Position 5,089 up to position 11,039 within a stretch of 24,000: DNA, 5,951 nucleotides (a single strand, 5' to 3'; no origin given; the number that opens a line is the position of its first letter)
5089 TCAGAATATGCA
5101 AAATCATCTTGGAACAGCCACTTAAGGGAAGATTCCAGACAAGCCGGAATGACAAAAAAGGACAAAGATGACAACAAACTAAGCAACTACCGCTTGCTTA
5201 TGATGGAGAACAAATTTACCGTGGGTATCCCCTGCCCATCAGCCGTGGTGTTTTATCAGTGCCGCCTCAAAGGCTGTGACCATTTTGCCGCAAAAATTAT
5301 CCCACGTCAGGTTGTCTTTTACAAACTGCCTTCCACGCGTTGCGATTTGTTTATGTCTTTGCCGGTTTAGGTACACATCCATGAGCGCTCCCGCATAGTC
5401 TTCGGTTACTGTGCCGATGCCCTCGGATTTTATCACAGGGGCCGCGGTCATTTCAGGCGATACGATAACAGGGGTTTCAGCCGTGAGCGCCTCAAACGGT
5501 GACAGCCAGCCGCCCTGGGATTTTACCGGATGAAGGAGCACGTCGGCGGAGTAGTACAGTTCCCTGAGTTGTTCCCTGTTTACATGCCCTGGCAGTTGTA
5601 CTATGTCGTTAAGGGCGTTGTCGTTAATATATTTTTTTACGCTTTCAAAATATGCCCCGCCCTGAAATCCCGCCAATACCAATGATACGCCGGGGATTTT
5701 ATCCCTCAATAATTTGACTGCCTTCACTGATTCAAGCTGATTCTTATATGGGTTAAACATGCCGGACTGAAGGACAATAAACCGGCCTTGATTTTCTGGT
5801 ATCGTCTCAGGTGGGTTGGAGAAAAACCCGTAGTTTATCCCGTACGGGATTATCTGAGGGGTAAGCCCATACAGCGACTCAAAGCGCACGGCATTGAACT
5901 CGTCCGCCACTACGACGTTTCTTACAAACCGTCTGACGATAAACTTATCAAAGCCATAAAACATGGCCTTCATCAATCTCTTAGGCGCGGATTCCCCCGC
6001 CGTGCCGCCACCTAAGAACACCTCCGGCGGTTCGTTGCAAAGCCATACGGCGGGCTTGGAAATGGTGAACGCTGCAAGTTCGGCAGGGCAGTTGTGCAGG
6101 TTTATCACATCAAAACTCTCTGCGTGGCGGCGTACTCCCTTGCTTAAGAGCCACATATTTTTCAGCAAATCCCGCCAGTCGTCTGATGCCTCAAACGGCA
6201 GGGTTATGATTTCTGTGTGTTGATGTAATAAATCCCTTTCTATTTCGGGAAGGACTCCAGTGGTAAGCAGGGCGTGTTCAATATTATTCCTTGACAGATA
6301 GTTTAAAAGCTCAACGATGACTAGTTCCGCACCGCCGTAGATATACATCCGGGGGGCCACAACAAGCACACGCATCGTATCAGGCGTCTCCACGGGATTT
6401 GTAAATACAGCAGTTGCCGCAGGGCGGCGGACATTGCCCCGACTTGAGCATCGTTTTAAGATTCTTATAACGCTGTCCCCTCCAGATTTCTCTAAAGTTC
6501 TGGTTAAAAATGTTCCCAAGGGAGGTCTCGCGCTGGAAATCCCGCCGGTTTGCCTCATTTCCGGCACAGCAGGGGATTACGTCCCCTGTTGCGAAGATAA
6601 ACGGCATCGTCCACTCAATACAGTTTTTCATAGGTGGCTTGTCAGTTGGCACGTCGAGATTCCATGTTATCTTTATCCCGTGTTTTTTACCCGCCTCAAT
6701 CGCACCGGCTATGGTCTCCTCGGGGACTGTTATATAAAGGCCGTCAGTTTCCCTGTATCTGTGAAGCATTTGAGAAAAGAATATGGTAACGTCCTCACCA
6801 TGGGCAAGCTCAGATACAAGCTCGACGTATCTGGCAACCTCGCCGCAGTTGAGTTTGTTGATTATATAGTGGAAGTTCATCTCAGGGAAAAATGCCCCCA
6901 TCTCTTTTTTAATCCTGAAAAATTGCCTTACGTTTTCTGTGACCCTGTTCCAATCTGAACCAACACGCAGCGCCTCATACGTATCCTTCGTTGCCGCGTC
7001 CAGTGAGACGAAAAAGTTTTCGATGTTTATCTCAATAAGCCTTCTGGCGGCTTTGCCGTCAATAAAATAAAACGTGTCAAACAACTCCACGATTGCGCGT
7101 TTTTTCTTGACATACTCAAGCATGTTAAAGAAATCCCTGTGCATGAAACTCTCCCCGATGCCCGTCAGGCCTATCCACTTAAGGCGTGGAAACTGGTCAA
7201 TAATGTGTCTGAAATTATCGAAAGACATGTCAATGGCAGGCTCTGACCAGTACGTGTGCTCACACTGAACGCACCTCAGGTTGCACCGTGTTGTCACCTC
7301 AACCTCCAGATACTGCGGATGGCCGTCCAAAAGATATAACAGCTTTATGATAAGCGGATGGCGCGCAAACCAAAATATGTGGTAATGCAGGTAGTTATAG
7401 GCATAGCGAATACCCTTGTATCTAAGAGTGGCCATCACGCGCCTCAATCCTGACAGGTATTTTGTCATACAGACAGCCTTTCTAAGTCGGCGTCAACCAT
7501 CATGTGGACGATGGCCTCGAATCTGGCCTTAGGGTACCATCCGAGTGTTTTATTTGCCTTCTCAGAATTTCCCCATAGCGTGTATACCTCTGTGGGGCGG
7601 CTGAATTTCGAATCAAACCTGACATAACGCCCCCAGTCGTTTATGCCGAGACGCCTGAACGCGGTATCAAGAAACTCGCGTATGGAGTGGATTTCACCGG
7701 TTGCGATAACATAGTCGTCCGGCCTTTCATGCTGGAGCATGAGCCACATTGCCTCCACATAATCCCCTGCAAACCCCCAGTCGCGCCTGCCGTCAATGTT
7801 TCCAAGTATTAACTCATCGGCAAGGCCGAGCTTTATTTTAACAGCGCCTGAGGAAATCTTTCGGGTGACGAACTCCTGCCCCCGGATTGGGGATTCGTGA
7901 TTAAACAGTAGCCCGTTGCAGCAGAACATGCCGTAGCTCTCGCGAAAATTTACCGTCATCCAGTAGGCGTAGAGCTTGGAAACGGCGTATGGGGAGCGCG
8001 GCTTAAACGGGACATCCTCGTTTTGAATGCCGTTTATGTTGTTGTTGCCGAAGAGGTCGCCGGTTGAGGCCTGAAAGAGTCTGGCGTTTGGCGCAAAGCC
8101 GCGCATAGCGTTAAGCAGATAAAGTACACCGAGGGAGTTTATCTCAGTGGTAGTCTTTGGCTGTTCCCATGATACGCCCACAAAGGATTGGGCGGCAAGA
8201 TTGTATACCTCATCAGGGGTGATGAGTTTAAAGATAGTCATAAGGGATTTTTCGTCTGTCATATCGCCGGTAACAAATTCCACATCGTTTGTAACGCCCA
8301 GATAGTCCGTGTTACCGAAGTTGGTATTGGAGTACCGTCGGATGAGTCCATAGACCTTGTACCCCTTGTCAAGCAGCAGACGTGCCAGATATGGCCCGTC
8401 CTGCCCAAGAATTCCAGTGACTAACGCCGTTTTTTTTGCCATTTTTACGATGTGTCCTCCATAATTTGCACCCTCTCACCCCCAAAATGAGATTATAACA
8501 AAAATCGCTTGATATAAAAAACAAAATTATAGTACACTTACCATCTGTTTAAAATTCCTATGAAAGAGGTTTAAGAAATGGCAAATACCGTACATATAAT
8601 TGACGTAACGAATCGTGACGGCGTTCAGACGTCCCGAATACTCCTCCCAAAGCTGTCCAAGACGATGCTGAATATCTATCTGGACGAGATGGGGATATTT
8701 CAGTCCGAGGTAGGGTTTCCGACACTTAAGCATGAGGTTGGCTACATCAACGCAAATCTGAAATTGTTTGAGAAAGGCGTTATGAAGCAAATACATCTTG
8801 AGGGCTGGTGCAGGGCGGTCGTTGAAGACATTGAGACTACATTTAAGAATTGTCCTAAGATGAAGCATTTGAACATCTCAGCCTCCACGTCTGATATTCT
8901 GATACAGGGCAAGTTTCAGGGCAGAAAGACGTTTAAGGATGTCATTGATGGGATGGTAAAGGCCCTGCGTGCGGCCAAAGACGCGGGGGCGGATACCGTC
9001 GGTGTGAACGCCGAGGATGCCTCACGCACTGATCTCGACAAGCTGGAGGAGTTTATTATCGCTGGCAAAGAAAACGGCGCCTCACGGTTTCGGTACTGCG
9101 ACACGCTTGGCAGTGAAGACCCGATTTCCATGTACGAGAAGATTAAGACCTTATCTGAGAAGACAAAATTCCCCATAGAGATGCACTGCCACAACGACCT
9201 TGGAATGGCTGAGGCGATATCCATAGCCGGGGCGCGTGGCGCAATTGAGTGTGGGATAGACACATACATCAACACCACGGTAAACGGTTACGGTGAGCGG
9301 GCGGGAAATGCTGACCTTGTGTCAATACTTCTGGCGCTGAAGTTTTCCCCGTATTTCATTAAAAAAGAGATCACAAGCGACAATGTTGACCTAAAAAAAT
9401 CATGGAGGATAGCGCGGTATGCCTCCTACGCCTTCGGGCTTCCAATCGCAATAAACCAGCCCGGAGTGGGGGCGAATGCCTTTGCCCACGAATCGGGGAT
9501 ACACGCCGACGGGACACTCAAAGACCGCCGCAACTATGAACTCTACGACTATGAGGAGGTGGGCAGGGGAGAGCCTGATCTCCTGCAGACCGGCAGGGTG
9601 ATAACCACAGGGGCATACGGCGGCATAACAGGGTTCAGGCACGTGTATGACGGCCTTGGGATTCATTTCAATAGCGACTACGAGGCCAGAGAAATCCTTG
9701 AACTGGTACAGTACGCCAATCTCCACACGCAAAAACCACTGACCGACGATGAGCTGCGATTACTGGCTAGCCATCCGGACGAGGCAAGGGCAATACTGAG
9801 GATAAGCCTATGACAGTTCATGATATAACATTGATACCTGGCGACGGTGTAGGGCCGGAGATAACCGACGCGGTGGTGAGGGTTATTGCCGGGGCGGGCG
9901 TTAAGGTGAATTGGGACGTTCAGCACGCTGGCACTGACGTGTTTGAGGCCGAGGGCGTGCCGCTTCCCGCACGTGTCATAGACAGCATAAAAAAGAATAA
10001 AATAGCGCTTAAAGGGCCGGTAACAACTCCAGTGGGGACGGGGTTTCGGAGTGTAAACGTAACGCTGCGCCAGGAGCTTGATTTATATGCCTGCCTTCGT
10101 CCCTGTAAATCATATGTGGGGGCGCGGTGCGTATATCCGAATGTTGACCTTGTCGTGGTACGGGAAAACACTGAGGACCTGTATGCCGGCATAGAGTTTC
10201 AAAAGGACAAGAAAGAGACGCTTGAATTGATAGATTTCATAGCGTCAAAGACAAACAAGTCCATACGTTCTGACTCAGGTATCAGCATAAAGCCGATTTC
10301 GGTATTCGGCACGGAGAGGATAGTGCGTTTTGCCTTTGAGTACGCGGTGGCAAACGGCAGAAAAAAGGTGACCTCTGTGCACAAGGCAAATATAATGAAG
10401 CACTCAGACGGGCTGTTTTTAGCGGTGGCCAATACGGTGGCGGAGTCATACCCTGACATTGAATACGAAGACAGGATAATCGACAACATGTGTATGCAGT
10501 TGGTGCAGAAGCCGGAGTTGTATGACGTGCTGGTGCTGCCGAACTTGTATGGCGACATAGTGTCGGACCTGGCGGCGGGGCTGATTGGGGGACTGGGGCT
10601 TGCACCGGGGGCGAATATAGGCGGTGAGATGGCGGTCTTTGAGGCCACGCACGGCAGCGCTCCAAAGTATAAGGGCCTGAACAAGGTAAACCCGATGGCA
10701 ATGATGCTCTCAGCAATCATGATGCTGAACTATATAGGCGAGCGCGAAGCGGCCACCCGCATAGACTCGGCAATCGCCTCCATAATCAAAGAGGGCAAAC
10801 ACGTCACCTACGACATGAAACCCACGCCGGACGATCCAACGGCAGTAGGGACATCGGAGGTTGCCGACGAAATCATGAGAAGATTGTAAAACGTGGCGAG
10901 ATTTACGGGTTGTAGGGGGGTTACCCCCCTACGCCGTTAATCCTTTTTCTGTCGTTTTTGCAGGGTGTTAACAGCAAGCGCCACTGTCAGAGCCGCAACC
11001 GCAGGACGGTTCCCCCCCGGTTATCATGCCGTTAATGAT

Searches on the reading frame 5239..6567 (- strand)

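Call 9: search_protein_families(library=pfam, proteins=[window:5239-6567:-], max_evalue=0.00001)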
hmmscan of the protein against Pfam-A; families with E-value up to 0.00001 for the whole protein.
window:5239-6567:- (442 aa): 4 families
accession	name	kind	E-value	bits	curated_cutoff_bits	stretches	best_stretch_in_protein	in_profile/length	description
PF00534.26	Glycos_transf_1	-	5.5e-22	78.6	26.4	1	257-414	10-171/172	Glycosyl transferases group 1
PF13692.12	Glyco_trans_1_4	-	6.8e-13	49.5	27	1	264-382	3-118/142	Glycosyl transferases group 1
PF20706.3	GT4-conflict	-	9.9e-10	38.4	26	1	243-382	176-323/385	Family 4 Glycosyltransferase in conflict systems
PF13439.12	Glyco_transf_4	-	1.7e-08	35.1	28.5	1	77-245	1-167/170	Glycosyltransferase Family 4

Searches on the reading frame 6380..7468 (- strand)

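Call 9: search_protein_families(library=pfam, proteins=[window:6380-7468:-], max_evalue=0.00001)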
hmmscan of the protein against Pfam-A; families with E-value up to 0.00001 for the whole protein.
window:6380-7468:- (362 aa): 2 families
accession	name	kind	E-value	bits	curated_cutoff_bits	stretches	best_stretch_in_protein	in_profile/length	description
PF13186.11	SPASM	-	1.6e-12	48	21.5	1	283-353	1-66/67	Iron-sulfur cluster-binding domain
PF04055.27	Radical_SAM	-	1.2e-08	35.7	29.5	1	56-186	1-139/166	Radical SAM superfamily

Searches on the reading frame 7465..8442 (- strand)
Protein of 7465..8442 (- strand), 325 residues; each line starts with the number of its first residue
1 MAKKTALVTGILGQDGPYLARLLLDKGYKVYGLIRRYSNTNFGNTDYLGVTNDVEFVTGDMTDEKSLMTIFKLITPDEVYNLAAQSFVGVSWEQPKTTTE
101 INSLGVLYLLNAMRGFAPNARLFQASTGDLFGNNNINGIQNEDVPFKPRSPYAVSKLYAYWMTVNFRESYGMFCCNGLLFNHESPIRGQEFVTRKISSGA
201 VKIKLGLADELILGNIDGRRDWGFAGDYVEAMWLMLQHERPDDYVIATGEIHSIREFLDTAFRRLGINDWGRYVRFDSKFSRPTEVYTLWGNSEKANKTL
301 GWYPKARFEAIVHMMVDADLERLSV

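Call 9: search_protein_families(library=pfam, proteins=[window:7465-8442:-], max_evalue=0.00001)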
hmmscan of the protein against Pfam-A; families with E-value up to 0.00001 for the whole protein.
window:7465-8442:- (325 aa): 3 families
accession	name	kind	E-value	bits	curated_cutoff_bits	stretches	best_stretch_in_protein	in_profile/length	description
PF16363.11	GDP_Man_Dehyd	-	1.8e-118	396.2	27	1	7-315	1-332/332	GDP-mannose 4,6 dehydratase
PF01370.27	Epimerase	-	7.3e-62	209.3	20.9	1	6-247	1-240/240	NAD dependent epimerase/dehydratase family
PF04321.23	RmlD_sub_bind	-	7.7e-09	35.5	27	1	6-157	3-130/287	RmlD substrate binding domain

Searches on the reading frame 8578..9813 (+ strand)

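Call 9: search_protein_families(library=pfam, proteins=[window:8578-9813:+], max_evalue=0.00001)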
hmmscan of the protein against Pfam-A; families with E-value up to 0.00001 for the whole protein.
window:8578-9813:+ (411 aa): 2 families
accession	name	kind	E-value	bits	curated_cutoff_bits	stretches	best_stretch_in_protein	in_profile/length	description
PF00682.25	HMGL-like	-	1.4e-44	152.9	29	1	5-279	2-257/260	HMGL-like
PF22617.1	HCS_D2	-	5.8e-10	39.9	27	1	297-367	2-65/82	Homocitrate synthase post-HMGL domain-like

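Call 52: search_protein_families(library=ncbifam, proteins=[window:8578-9813:+], max_evalue=0.00001)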
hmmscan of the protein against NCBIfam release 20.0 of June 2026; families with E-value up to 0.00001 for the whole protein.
window:8578-9813:+ (411 aa): 19 families
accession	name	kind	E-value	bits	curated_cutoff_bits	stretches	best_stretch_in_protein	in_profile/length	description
TIGR02660.1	nifV_homocitr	equivalog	1.8e-75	254.5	462.9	1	5-395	2-363/365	homocitrate synthase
NF002085.0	PRK00915.1-2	subfamily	3.8e-63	213.9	517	1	3-398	12-377/504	2-isopropylmalate synthase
TIGR02090.1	LEU1_arch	subfamily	2.2e-61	208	484.75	1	5-379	1-346/363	isopropylmalate/citramalate/homocitrate synthases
NF002086.0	PRK00915.1-3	equivalog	1.1e-54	185.8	532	1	2-398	4-382/516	2-isopropylmalate synthase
NF041069.1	IPMS_Sufob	equivalog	3.6e-53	181.2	600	1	5-383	1-352/371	isopropylmalate synthase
TIGR00973.1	leuA_bact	equivalog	7.5e-51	173.1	598.7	1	5-396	2-375/494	2-isopropylmalate synthase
NF002087.0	PRK00915.1-4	equivalog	6.9e-50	170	729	1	2-396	4-381/516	2-isopropylmalate synthase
NF002084.0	PRK00915.1-1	equivalog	4.2e-48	164.2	748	1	1-340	1-331/523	2-isopropylmalate synthase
TIGR02146.1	LysS_fung_arch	equivalog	1.4e-47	162.7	413.55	1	7-367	1-333/344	homocitrate synthase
NF002088.0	PRK00915.1-5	equivalog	1.9e-47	162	697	1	4-396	3-377/514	2-isopropylmalate synthase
NF042434.1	IPMS_Lepto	equivalog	3.4e-26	92.1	500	1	3-336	4-332/374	2-isopropylmalate synthase LeuA2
TIGR00977.1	citramal_synth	equivalog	3.5e-26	91.6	450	1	5-364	2-348/526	citramalate synthase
NF042433.1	CitmalDyn_Leptosp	equivalog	1.4e-17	63.5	950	1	4-316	7-309/514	(R)-citramalate synthase CimA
NF002991.1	PRK03739.1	subfamily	3.5e-09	35.9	455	1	190-315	227-340/550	2-isopropylmalate synthase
NF006049.0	PRK08195.1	subfamily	3.6e-09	36.1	229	1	128-249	123-240/344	4-hyroxy-2-oxovalerate/4-hydroxy-2-oxopentanoic acid aldolase,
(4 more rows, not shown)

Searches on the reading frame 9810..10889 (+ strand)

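Call 9: search_protein_families(library=pfam, proteins=[window:9810-10889:+], max_evalue=0.00001)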
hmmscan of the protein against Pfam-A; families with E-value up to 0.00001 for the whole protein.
window:9810-10889:+ (359 aa): 1 family
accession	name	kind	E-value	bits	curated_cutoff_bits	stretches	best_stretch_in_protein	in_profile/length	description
PF00180.25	Iso_dh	-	4e-106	355.6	27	1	6-355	2-348/348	Isocitrate/isopropylmalate dehydrogenase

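Call 52: search_protein_families(library=ncbifam, proteins=[window:9810-10889:+], max_evalue=0.00001)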
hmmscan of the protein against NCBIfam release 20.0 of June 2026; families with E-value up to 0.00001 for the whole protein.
window:9810-10889:+ (359 aa): 17 families
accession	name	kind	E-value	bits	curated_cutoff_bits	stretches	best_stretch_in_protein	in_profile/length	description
NF006673.0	PRK09222.1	equivalog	4.3e-117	392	509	1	3-359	4-341/482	NADP-dependent isocitrate dehydrogenase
NF006529.0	PRK08997.1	equivalog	2.6e-115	384.9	510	1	1-358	1-334/335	isocitrate dehydrogenase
TIGR00175.1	mito_nad_idh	equivalog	2.7e-106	355.5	432.4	2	159-358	139-333/334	isocitrate dehydrogenase (NAD(+))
TIGR00183.1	prok_nadp_idh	equivalog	8.1e-105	351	567.3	2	6-211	29-249/417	isocitrate dehydrogenase (NADP(+))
NF040626.1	AksF2_Meth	equivalog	2.8e-99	332.6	540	1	5-357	3-328/333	homoisocitrate dehydrogenase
TIGR02924.1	ICDH_alpha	equivalog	1.2e-96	324.7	561.35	1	5-359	2-337/473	isocitrate dehydrogenase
TIGR02088.1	LEU3_arch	subfamily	1.3e-96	323.6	409.8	1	6-356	1-324/324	isopropylmalate/isohomocitrate dehydrogenases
NF005425.0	PRK07006.1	equivalog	4.7e-96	322.1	490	2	6-212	29-250/416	NADP-dependent isocitrate dehydrogenase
NF005610.0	PRK07362.1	equivalog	4.9e-85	285.9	585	2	8-205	33-252/474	NADP-dependent isocitrate dehydrogenase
NF005036.0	PRK06451.1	equivalog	4e-84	282.7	484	2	7-211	27-241/412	NADP-dependent isocitrate dehydrogenase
NF040619.1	AksF_Meth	equivalog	5.2e-82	275.7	500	1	5-355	3-343/343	homoisocitrate dehydrogenase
NF002898.0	PRK03437.1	equivalog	3.4e-70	237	393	1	4-358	5-344/347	3-isopropylmalate dehydrogenase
TIGR02089.1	TTC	equivalog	9.1e-59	199.1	470.4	1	2-356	2-349/352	tartrate dehydrogenase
NF040855.1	iso_homocit_dh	equivalog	3.1e-58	197.7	680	2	152-339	124-305/345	isocitrate--homoisocitrate dehydrogenase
TIGR00169.1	leuB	equivalog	6.2e-58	196.5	353.2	1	6-354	2-348/349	3-isopropylmalate dehydrogenase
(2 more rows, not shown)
